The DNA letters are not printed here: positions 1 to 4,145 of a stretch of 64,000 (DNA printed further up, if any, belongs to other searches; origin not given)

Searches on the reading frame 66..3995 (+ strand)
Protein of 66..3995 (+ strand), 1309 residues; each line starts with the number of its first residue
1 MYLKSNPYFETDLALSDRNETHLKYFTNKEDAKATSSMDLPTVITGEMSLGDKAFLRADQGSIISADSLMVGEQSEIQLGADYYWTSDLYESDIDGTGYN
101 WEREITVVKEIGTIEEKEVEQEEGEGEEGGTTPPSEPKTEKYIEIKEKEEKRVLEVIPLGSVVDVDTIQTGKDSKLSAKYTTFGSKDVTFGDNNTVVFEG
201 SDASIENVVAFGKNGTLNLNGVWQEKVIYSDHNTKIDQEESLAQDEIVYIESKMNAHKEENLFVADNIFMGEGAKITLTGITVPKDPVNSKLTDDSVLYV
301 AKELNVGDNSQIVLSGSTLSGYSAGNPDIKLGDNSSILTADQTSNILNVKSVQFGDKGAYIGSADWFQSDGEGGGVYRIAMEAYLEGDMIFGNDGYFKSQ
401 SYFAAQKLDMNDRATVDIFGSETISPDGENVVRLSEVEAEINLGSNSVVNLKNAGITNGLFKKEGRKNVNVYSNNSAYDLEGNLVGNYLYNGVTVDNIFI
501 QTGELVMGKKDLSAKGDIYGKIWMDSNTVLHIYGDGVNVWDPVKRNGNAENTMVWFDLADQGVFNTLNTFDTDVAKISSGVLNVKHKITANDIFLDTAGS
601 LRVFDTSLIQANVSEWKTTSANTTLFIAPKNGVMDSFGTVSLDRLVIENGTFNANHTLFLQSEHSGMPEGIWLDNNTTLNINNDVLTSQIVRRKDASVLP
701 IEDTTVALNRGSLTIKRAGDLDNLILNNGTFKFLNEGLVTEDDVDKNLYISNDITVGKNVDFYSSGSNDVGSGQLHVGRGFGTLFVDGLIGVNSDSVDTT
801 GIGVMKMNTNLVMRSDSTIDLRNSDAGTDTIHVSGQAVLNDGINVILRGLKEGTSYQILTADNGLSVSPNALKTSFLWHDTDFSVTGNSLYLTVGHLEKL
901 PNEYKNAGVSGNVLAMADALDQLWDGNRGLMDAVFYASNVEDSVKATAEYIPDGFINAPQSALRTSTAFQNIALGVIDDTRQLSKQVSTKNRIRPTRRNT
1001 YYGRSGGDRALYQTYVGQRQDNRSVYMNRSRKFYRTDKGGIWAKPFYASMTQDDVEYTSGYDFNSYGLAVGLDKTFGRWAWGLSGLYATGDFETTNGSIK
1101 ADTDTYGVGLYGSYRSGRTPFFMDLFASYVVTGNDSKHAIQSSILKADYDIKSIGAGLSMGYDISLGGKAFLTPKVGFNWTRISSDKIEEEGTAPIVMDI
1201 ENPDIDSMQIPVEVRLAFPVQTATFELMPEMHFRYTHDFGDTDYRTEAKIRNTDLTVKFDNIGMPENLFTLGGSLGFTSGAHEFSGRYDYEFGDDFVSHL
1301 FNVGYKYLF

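Call 9: search_protein_families(library=pfam, proteins=[window:66-3995:+], max_evalue=0.01)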
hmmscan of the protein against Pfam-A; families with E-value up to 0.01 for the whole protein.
window:66-3995:+ (1309 aa): 1 family
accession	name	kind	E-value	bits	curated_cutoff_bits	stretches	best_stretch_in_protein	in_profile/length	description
PF03797.25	Autotransporter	-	1.8e-41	143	26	1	1041-1289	1-253/255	Autotransporter beta-domain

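Call 55: find_encoding_contigs(protein=window:66-3995:+, flank=10000, max_places=3)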
Protein window:66-3995:+ (1309 aa): no gene with exactly this product is on record in the collection.
